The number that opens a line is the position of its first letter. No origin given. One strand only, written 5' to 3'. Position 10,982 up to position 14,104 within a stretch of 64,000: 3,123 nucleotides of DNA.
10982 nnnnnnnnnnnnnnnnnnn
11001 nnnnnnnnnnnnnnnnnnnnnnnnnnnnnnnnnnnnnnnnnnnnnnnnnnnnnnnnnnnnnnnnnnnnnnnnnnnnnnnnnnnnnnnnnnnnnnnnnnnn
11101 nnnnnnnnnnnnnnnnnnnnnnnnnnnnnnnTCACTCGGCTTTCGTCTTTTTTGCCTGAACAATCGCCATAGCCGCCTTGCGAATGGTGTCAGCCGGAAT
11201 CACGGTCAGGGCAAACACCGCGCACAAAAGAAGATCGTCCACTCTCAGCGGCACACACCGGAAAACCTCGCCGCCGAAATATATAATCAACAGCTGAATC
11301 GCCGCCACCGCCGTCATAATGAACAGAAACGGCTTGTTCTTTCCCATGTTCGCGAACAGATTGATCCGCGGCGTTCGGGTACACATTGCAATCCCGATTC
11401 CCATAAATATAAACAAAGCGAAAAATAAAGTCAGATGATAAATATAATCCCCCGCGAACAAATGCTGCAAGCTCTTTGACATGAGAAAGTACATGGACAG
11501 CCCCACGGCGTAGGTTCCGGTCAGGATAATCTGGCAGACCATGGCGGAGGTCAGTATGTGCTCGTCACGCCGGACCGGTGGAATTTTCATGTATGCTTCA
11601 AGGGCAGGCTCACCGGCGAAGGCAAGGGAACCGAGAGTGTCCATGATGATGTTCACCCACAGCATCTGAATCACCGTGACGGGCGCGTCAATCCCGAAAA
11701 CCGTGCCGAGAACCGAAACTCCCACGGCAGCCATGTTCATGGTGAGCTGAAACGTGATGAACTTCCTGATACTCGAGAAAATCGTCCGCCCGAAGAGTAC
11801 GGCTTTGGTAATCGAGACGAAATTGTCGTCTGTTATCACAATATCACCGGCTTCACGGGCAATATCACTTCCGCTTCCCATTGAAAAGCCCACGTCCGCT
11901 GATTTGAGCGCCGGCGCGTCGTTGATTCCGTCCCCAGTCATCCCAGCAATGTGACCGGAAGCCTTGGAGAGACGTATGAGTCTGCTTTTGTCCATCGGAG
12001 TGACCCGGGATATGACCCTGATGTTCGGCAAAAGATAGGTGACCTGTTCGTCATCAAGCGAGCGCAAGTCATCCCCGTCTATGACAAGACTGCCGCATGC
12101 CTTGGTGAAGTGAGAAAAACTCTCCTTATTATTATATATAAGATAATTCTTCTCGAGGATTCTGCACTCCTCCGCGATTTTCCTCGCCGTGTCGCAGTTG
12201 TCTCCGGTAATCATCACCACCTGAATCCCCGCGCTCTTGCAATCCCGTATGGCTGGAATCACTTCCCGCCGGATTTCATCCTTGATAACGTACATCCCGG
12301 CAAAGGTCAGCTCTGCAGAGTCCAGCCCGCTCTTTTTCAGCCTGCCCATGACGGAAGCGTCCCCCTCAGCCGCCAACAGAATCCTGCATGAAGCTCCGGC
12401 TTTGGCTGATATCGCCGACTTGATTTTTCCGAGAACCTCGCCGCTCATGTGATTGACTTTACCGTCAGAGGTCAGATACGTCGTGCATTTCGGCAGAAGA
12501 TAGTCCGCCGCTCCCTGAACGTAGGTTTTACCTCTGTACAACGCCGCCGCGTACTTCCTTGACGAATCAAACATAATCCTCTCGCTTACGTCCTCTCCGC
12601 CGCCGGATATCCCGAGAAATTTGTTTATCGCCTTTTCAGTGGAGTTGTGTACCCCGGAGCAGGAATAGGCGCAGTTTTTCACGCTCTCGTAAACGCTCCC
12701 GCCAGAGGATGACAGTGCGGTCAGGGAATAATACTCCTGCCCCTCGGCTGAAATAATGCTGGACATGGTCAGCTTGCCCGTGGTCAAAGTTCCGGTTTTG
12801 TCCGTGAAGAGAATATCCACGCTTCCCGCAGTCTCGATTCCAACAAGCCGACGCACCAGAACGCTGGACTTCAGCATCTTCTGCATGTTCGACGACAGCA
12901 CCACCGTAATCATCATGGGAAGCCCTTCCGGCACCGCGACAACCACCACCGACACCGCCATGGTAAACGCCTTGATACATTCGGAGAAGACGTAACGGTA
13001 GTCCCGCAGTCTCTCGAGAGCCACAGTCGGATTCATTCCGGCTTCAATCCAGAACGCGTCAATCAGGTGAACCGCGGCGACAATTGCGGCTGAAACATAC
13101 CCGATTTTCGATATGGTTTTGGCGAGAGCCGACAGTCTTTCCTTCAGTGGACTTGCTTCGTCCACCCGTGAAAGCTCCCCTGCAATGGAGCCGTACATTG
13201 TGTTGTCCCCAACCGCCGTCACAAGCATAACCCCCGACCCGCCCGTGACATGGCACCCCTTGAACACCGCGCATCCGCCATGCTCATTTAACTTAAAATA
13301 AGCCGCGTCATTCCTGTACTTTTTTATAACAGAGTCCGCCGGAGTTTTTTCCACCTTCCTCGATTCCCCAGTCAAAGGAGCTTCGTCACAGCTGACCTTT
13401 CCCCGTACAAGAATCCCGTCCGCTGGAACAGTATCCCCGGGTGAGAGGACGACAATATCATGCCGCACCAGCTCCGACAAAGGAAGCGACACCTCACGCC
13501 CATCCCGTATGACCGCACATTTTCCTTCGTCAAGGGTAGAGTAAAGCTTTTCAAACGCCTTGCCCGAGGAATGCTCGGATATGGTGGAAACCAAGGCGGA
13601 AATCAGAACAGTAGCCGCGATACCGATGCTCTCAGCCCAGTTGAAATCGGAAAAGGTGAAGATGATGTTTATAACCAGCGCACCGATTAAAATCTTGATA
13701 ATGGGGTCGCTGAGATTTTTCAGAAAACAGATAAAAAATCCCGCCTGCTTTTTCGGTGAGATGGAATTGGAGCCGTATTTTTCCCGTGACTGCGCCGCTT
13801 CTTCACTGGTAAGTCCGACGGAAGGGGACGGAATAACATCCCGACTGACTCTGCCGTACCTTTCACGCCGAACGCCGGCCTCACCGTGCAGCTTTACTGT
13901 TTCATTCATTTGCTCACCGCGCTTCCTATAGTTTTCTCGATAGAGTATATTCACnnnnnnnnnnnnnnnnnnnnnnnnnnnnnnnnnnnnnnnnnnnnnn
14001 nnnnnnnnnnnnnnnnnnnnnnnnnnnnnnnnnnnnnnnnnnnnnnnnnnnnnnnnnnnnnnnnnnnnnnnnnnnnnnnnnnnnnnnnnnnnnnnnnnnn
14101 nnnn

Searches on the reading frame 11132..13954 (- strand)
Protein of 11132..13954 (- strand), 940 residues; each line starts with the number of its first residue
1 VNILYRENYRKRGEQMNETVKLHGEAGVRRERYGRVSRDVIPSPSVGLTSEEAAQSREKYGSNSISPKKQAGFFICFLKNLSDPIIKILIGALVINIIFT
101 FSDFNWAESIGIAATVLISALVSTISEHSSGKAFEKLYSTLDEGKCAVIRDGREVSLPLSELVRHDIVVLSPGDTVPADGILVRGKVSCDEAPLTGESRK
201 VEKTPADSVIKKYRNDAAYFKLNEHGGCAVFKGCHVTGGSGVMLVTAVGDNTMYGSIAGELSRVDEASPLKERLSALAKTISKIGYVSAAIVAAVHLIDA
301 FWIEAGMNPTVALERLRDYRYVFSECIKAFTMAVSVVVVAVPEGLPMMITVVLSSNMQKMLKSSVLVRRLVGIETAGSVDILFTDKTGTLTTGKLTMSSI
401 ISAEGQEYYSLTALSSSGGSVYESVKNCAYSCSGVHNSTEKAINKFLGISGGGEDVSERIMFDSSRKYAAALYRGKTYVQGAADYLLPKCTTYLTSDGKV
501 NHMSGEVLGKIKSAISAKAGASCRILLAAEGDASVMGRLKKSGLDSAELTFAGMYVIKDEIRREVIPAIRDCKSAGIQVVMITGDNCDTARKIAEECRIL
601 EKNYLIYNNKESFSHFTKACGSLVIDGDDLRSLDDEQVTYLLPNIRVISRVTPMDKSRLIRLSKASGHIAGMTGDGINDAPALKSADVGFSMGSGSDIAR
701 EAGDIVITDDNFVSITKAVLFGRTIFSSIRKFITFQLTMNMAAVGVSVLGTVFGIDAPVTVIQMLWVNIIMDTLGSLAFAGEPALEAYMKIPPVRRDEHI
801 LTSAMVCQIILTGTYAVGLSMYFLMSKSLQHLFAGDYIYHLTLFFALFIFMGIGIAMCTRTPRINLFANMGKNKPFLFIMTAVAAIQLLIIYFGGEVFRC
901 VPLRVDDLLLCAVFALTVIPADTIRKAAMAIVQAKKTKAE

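Call 47: search_protein_families(library=pfam, proteins=[window:11132-13954:-], max_evalue=0.00001)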
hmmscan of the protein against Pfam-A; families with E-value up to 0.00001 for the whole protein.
window:11132-13954:- (940 aa): 4 families
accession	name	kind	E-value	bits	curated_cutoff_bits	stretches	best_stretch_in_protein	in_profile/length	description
PF00122.25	E1-E2_ATPase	-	4.2e-38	131.1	28.1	1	143-362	4-180/181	E1-E2 ATPase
PF00689.26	Cation_ATPase_C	-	9.2e-32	110.7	27.3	1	757-927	2-174/175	Cation transporting ATPase, C-terminus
PF00690.31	Cation_ATPase_N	-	1.2e-12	47.7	20.4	1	44-95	17-68/69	Cation transporter/ATPase, N-terminus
PF00702.32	Hydrolase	-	2.1e-12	48.3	26.4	1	380-687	2-191/191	haloacid dehalogenase-like hydrolase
